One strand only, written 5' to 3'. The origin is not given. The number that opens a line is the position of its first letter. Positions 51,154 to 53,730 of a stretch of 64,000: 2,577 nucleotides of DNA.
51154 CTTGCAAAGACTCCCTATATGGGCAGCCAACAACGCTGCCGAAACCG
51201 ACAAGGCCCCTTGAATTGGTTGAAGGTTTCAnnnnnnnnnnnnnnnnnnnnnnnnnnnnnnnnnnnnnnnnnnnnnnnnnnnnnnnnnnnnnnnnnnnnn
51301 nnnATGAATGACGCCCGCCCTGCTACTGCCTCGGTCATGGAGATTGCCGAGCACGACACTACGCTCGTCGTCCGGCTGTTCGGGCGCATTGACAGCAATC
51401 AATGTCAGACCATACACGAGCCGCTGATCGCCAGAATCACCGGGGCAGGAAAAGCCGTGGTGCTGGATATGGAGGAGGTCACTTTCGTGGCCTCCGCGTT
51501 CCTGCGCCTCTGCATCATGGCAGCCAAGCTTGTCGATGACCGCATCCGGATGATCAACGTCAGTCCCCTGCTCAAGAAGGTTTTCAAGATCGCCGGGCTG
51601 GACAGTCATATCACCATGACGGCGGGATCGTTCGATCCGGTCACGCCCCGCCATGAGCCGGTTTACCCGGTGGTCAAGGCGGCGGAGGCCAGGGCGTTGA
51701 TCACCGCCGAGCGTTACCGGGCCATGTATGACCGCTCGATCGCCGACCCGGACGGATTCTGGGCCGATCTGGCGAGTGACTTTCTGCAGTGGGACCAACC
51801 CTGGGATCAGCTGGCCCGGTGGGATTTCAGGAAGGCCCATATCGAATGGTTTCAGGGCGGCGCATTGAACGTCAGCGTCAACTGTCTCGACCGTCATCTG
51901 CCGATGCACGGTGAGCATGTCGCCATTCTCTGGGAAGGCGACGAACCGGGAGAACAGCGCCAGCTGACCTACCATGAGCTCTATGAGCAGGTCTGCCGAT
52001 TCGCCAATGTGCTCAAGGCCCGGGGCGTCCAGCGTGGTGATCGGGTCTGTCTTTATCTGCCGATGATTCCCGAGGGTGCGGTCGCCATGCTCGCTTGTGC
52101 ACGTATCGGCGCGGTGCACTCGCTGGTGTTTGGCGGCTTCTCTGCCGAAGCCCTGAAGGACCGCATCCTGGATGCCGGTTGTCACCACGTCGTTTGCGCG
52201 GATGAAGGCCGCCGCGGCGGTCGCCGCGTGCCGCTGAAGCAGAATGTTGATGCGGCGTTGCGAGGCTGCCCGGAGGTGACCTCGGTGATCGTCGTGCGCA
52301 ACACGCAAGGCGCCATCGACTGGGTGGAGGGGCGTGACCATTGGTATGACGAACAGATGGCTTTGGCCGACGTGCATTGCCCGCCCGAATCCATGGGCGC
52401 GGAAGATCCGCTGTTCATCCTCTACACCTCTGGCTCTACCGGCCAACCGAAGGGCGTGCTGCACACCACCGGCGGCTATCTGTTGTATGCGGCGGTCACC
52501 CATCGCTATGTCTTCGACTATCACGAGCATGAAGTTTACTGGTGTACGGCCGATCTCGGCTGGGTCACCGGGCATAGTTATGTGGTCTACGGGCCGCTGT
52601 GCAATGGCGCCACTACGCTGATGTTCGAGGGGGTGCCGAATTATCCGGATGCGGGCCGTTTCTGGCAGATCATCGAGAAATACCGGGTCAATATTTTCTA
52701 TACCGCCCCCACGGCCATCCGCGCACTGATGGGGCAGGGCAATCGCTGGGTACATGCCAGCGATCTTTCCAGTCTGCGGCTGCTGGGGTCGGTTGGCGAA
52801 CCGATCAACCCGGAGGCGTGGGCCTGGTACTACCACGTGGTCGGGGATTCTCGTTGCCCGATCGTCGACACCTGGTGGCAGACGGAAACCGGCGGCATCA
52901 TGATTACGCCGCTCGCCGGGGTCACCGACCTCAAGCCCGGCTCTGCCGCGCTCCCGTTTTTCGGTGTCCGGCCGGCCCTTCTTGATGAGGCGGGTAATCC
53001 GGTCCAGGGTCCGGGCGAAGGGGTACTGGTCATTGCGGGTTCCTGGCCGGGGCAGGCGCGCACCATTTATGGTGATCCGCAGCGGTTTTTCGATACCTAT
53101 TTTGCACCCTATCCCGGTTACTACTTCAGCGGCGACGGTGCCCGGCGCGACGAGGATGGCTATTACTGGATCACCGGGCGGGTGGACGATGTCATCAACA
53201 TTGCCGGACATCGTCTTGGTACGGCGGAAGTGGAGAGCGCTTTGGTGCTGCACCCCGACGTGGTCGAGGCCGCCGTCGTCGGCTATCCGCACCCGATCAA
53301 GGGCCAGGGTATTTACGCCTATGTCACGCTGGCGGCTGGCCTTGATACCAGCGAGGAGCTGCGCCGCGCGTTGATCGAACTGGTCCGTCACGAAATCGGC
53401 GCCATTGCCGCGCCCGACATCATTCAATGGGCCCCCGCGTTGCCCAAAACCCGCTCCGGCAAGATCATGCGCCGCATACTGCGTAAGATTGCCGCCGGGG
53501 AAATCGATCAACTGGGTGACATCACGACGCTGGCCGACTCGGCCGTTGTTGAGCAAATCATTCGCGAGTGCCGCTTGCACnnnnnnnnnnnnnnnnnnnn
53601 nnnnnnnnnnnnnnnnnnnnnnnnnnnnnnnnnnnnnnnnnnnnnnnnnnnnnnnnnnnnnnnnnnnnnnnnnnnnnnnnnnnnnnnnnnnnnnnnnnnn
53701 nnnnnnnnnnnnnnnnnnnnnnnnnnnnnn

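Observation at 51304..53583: In-frame STAS domain fused to acetyl-CoA synthetase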

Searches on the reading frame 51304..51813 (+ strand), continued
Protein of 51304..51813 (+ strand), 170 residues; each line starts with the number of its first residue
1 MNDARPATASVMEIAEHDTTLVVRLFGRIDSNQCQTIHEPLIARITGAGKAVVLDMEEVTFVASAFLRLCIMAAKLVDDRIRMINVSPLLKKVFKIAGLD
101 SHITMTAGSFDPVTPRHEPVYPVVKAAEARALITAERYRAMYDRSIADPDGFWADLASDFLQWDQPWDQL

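Call 73: search_protein_families(library=pfam, proteins=[L166:6771-7463:+, L166:7474-8277:+, L166:12701-14959:+, L114:7670-8320:+, L116:6498-8210:-, L117:6815-8500:+, L117:5308-6810:+, L122:6221-7537:+, L162:8381-9781:+, L162:10362-10988:+], max_evalue=0.001)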
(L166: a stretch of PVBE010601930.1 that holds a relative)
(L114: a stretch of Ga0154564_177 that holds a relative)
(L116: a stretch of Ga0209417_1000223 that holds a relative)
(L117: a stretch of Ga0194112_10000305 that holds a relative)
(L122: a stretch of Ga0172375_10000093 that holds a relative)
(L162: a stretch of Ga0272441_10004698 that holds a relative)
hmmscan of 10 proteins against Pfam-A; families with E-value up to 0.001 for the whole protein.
L166:6771-7463:+ (230 aa): 1 family
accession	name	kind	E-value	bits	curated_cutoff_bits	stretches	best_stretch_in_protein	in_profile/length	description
PF02666.20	PS_Dcarbxylase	-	4.4e-38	131.4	22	1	52-226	6-198/198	Phosphatidylserine decarboxylase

L166:7474-8277:+ (267 aa): 1 family
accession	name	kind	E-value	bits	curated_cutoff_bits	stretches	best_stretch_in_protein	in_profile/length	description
PF01066.26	CDP-OH_P_transf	-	4.8e-17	63.2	22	1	18-184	3-142/152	CDP-alcohol phosphatidyltransferase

L166:12701-14959:+ (752 aa): 3 families
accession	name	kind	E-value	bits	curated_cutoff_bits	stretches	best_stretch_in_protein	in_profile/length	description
PF00933.27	Glyco_hydro_3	-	5.5e-66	223.6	27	1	49-357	1-314/316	Glycosyl hydrolase family 3 N terminal domain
PF01915.27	Glyco_hydro_3_C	-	8.3e-60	202.6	31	1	399-634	1-200/200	Glycosyl hydrolase family 3 C-terminal domain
PF14310.12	Fn3-like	-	2.9e-22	79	25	1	671-740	1-71/71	Fibronectin type III-like domain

L114:7670-8320:+ (216 aa): 1 family
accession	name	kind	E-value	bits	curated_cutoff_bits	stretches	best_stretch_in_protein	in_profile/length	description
PF19538.4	DUF6062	-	5.3e-27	95.2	27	1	4-214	5-239/243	Family of unknown function (DUF6062)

L116:6498-8210:- (570 aa): 5 families
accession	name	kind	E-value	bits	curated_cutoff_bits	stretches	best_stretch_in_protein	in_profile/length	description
PF13426.13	PAS_9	-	9.6e-23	80.9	27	2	241-344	2-103/103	PAS domain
PF08448.16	PAS_4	-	2.1e-22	79.9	23.1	2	237-347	2-110/110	PAS fold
PF00989.32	PAS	-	5.4e-19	68.7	22.6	2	231-342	2-113/113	PAS fold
PF08447.18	PAS_3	-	8.1e-16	58.5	25.6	1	253-337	2-87/89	PAS fold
PF13188.13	PAS_8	-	1.1e-12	47.8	21.8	2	358-400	2-47/65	PAS domain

L117:6815-8500:+ (561 aa): 9 families
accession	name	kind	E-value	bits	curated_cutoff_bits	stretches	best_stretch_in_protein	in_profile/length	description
PF12831.13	FAD_oxidored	-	3.9e-82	277.2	27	1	90-539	1-416/416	FAD dependent oxidoreductase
PF07992.20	Pyr_redox_2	-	9.6e-08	32.2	26.1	1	90-125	2-38/291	Pyridine nucleotide-disulphide oxidoreductase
PF01266.30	DAO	-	2.1e-07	31.3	27.9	1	90-131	1-43/353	FAD dependent oxidoreductase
PF00890.30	FAD_binding_2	-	6.3e-06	26.1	20.4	1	90-129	1-40/414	FAD binding domain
PF04820.20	Trp_halogenase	-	2.1e-05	24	21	0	217-280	151-213/458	Tryptophan halogenase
PF01134.28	GIDA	-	7e-05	22.5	22.1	1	90-123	1-35/391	Glucose inhibited division protein A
PF13450.12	NAD_binding_8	-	0.00014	22.5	21.9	1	93-129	1-37/68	NAD(P)-binding Rossmann-like domain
PF00070.33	Pyr_redox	-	0.00021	22.2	22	0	91-124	2-35/82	Pyridine nucleotide-disulphide oxidoreductase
PF05834.18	Lycopene_cycl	-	0.00083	19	23.4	0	90-125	1-38/380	Lycopene cyclase protein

L117:5308-6810:+ (500 aa): 3 families
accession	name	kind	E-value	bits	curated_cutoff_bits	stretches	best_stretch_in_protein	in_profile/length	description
PF00884.28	Sulfatase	-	1.7e-63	215.2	25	1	36-345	1-301/301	Sulfatase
PF16347.10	SGSH_C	-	1.9e-11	44.8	29.3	1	300-386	8-93/154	N-sulphoglucosamine sulphohydrolase, C-terminal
PF01663.27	Phosphodiest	-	4.1e-10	40.2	23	1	40-286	3-225/342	Type I phosphodiesterase / nucleotide pyrophosphatase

L122:6221-7537:+ (438 aa): 3 families
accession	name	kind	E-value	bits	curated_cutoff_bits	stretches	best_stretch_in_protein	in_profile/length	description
PF04055.27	Radical_SAM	-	1.6e-15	58.1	29.5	1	148-306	2-163/166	Radical SAM superfamily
PF01455.23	HupF_HypC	-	5.6e-14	52.5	28.5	1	1-64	1-65/65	HupF/HypC family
PF06968.18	BATS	-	3e-07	30.9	22.2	1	323-408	6-79/88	Biotin and Thiamin Synthesis associated domain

L162:8381-9781:+ (466 aa): 2 families
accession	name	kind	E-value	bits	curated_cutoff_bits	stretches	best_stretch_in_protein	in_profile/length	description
PF13336.12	AcetylCoA_hyd_C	-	3.9e-60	202.7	23.7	1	307-460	1-154/154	Acetyl-CoA hydrolase/transferase C-terminal domain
PF02550.21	AcetylCoA_hydro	-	6.2e-21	75.7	24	1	35-217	1-195/198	Acetyl-CoA hydrolase/transferase N-terminal domain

L162:10362-10988:+ (208 aa): 1 family
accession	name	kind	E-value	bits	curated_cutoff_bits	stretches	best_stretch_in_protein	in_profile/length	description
PF01558.24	POR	-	4.1e-36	125.2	27.4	1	42-206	1-173/173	Pyruvate ferredoxin/flavodoxin oxidoreductase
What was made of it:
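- One of the two exceptions is flanked by acetyl-CoA hydrolase/transferase and a POR subunit (call 73).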

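Call 78: predict_structure(alignment_id=A6)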
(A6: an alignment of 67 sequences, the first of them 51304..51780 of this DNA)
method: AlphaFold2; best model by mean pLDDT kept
length: 159 residues; sequences in the alignment: 67
mean_pLDDT: 83.1   pTM: 0.61
mean pLDDT of the five models: 83.1, 82.9, 82.7, 82.6, 81.4
residues with pLDDT >= 90: 103; 70-90: 22; 50-70: 9; < 50: 25
segments of 3 or more residues with pLDDT < 50: 4-7, 113-130
pLDDT, mean of each block of 10 residues (from residue 1): 53 93 96 94 94 96 96 93 95 95 80 44 43 77 93 87
secondary structure, 60 per line:
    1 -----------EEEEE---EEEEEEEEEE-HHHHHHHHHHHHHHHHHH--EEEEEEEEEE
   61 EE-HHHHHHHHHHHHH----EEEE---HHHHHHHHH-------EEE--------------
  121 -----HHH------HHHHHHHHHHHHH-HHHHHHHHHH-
elements in order: E12-16 E20-29 H31-48 E51-62 H64-76 E81-84 H88-96 E104-106 H135-147 H149-158

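Call 81: fold_search(model_id=the predicted structure, library=pdb)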
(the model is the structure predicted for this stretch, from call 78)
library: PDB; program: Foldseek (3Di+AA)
matches with E <= 10: 1189; with E <= 0.001: 30
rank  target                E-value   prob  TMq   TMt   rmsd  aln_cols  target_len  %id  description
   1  4hyl_B                1.9e-08  1.00  0.56  0.75   2.4       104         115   23  The crystal structure of an anti-sigma-factor antagonist from Haliangium ochraceum DSM 14365 (released 2012-11-28)
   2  6m36_B                3.3e-08  1.00  0.56  0.86   1.8        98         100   20  The crystal structure of B. subtilis RsbV/RsbW complex in the monoclinic crystal form (released 2020-07-15)
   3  1thn_B                3.8e-08  1.00  0.56  0.77   1.8       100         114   23  Crystal Structures of the ADP and ATP bound forms of the Bacillus Anti-sigma factor SpoIIAB in complex with the Anti-a (released 2004-06-15)
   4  4hyl_A                5.6e-08  1.00  0.57  0.78   2.1       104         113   22  The crystal structure of an anti-sigma-factor antagonist from Haliangium ochraceum DSM 14365 (released 2012-11-28)
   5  1tid_D                6.0e-08  1.00  0.56  0.75   1.7       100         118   22  Crystal Structures of the ADP and ATP bound forms of the Bacillus Anti-sigma factor SpoIIAB in complex with the Anti-a (released 2004-06-15)
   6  6m36_H                7.3e-08  1.00  0.55  0.84   1.8        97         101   21  The crystal structure of B. subtilis RsbV/RsbW complex in the monoclinic crystal form (released 2020-07-15)
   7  1tid_B                1.2e-07  1.00  0.57  0.75   1.8       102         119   22  Crystal Structures of the ADP and ATP bound forms of the Bacillus Anti-sigma factor SpoIIAB in complex with the Anti-a (released 2004-06-15)
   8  1th8_B                1.6e-07  1.00  0.57  0.77   1.9       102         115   22  Crystal Structures of the ADP and ATP bound forms of the Bacillus Anti-sigma factor SpoIIAB in complex with the Anti-a (released 2004-06-15)
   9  1h4z                  8.2e-07  1.00  0.53  0.73   2.6       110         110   19  Structure of the Anti-Sigma Factor Antagonist SpoIIAA in its Unphosphorylated Form (released 2001-07-06)
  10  1h4y_A                8.7e-07  1.00  0.50  0.67   2.8       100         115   22  Structure of the Anti-Sigma Factor Antagonist SpoIIAA in its Unphosphorylated Form (released 2001-07-06)
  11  1h4x_A                9.3e-07  1.00  0.50  0.68   2.9       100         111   21  Structure of the Bacillus Cell Fate Determinant SpoIIAA in the Phosphorylated Form (released 2001-07-06)
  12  1vc1_A                1.3e-06  1.00  0.54  0.75   2.3        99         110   24  Crystal structure of the TM1442 protein from Thermotoga maritima, a homolog of the Bacillus subtilis general stress re (released 2004-09-28)
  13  1til_B                1.5e-06  1.00  0.56  0.75   2.0       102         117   22  Crystal Structures of the ADP and ATP bound forms of the Bacillus Anti-sigma factor SpoIIAB in complex with the Anti-a (released 2004-06-15)
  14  6m36_D                2.5e-06  1.00  0.54  0.84   1.8        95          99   21  The crystal structure of B. subtilis RsbV/RsbW complex in the monoclinic crystal form (released 2020-07-15)
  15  6m36_F                3.2e-06  1.00  0.52  0.85   1.8        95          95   20  The crystal structure of B. subtilis RsbV/RsbW complex in the monoclinic crystal form (released 2020-07-15)
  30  6jhk_A                9.4e-04  1.00  0.52  0.69   2.4       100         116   17  Crystal Structure of Bacillus subtilis RsbS (released 2019-09-11)
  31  3ny7_A                1.1e-03  1.00  0.51  0.66   3.6       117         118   17  STAS domain of YchM bound to ACP (released 2010-12-01)
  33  6jhk_B                2.1e-03  1.00  0.53  0.71   2.5       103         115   16  Crystal Structure of Bacillus subtilis RsbS (released 2019-09-11)
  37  7b0u_0                2.9e-03  1.00  0.54  0.33   3.0       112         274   17  Stressosome complex from Listeria innocua (released 2021-12-01)
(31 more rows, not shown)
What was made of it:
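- Closest known: Multi-domain STAS proteins: RsbR/stressosome, YtvA. Same: YchM STAS binds acyl carrier protein, a precedent for STAS contacting acyl metabolism (3ny7 appears in call 81).
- Closest known: Multi-domain STAS proteins: RsbR/stressosome, YtvA. Different: Those STAS domains are more distant structurally (call 81).
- The STAS fold matches RsbV and SpoIIAA in their complexes with RsbW and SpoIIAB most closely (call 81). A STAS domain bound to acyl carrier protein (3ny7) is among the structural matches (call 81). SulP-type and ACP-binding STAS domains are more distant structural matches than RsbV and SpoIIAA (call 81).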

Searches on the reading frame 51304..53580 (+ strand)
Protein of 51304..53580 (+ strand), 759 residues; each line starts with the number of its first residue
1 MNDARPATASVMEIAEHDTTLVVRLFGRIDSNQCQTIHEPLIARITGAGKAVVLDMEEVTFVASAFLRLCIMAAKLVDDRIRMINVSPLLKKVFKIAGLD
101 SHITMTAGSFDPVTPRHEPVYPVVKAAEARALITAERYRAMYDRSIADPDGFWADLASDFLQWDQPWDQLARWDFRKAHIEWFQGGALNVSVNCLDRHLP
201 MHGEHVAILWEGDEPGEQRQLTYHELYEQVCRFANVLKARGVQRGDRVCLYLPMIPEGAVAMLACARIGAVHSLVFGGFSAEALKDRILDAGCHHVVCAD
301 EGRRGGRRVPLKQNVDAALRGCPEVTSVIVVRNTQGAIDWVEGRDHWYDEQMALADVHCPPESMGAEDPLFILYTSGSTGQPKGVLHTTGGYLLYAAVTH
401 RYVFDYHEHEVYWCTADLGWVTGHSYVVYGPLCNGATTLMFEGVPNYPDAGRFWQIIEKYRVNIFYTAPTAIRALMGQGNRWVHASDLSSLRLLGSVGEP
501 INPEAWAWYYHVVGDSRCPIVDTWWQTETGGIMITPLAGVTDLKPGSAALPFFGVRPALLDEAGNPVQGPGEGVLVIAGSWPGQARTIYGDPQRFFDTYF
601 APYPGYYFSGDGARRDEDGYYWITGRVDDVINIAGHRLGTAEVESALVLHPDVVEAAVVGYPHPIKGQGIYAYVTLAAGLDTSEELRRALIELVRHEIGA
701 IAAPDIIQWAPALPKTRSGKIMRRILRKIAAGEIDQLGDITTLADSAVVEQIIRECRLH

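Call 3: search_protein_families(library=pfam, proteins=[window:51304-53580:+], max_evalue=1)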
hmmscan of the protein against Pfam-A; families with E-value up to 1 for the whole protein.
window:51304-53580:+ (759 aa): 6 families
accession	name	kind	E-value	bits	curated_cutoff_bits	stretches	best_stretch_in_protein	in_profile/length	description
PF00501.34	AMP-binding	-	5.5e-88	295.8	29.9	1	197-580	3-377/384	AMP-binding enzyme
PF13193.12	AMP-binding_C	-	6e-25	88.4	24.5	1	642-720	1-76/76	AMP-binding enzyme C-terminal domain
PF16177.11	ACAS_N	-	9.3e-21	73.8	27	1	138-194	1-55/55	Acetyl-coenzyme A synthetase N-terminus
PF13466.11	STAS_2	-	1.1e-08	35.5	29.2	1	23-100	1-80/80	STAS domain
PF01740.26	STAS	-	8.8e-07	29.1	22.6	1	13-105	3-99/106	STAS domain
PF14213.11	DUF4325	-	0.042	14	23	1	37-68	9-35/64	STAS-like domain of unknown function (DUF4325)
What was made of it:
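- Checked: Pfam: STAS_2 35.5 bits (gathering 29.2) over aa 23-100, STAS 29.1 bits (gathering 22.6) over aa 13-105, ACAS_N aa 138-194, AMP-binding aa 197-580, AMP-binding_C aa 642-720 (call 3).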

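Call 4: search_protein_families(library=ncbifam, proteins=[window:51304-53580:+], max_evalue=1)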
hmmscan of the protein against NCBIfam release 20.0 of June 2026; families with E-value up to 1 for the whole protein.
window:51304-53580:+ (759 aa): 106 families (the best 25 are shown)
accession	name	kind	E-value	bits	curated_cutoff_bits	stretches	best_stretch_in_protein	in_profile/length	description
NF001208.0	PRK00174.1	subfamily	0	1048.4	657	1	118-755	9-644/649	acetate--CoA ligase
TIGR02188.1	Ac_CoA_lig_AcsA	equivalog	0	1014.2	724.95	1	134-754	3-628/629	acetate--CoA ligase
NF007815.0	PRK10524.1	equivalog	1e-176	589.2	955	1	136-753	2-624/629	propionate--CoA ligase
TIGR02316.1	propion_prpE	equivalog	1.1e-162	542.9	827.4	1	137-754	2-624/628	propionate--CoA ligase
NF003313.0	PRK04319.1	equivalog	6e-152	506.8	729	1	172-744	27-573/574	acetate--CoA ligase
NF002937.0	PRK03584.1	subfamily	8.4e-102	341.4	639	1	125-753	25-649/657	acetoacetate--CoA ligase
TIGR01217.1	ac_ac_CoA_syn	equivalog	1.1e-75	255.1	520.9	1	134-733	33-627/652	acetoacetate--CoA ligase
NF047394.1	AcylCoAsynMbcS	equivalog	1.7e-71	241.4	850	1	195-729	18-519/525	acyl-CoA synthetase MbcS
NF004837.0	PRK06187.1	subfamily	3.9e-62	210.2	476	1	194-731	13-523/531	long-chain-fatty-acid--CoA ligase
NF005714.0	PRK07529.1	subfamily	1.1e-57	195.8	632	1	195-732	36-578/640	acyl-CoA synthetase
TIGR02262.1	benz_CoA_lig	subfamily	8.6e-54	183.1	375.25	1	217-728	27-507/508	benzoate-CoA ligase family protein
NF006181.0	PRK08314.1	subfamily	1.2e-50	172.3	705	1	219-730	48-554/563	long-chain-fatty-acid--CoA ligase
NF006182.0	PRK08316.1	subfamily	8e-49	166.5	663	1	217-730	33-517/523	fatty acyl-CoA synthetase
NF053567.1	HBDA_AROS1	equivalog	2.1e-47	161.7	1000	1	217-729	36-518/523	3-hydroxybenzoate--CoA ligase HbdA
TIGR03098.1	ligase_PEP_1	hypoth_equivalog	3.3e-43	147.9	592.35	2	572-727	362-515/517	acyl-CoA ligase (AMP-forming), exosortase A system-associated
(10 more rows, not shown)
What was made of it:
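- On AMP-forming acetyl-CoA synthetase (NCBIfam TIGR02188 / NF001208): 1014.2 bits (cut-off 724.95) and 1048.4 bits (cut-off 657) over aa 118-755 (call 4)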

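Call 84: list_cluster_members(proteins=[window:51304-53580:+, L154:4697-6979:+, L007:4515-6794:+, L095:9535-11811:+])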
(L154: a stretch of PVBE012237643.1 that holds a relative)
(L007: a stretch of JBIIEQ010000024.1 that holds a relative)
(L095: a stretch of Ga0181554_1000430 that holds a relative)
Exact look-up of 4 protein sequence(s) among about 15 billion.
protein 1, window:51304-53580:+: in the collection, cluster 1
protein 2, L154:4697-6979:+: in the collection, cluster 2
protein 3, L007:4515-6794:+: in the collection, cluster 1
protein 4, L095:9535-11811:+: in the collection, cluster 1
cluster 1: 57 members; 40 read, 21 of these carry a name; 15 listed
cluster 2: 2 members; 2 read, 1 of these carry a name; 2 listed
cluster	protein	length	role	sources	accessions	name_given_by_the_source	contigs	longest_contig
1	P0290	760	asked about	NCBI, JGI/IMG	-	acetyl-CoA synthetase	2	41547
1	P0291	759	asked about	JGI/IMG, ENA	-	-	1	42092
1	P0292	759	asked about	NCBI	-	-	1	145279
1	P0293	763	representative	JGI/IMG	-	acetyl-CoA synthetase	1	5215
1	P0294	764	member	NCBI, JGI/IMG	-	acetyl-CoA synthetase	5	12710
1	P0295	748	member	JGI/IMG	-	-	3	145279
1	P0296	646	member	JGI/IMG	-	acetyl-CoA synthetase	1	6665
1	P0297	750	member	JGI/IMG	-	acetyl-CoA synthetase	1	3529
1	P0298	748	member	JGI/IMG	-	acetyl-CoA synthetase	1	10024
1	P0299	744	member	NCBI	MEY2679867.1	MAG: acetate--CoA ligase, partial [Pseudomonadota bacterium]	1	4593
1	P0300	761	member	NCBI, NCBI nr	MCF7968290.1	MAG: acetate--CoA ligase [Methylococcaceae bacterium] | acetate--CoA ligase [Methylococcaceae bacterium]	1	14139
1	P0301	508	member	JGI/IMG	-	acetyl-CoA synthetase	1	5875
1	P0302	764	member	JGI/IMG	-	acetyl-CoA synthetase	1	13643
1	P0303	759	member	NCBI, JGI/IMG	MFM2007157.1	MAG: acetate--CoA ligase [Pseudomonadota bacterium] | acetyl-CoA synthetase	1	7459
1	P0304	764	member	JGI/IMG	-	acetyl-CoA synthetase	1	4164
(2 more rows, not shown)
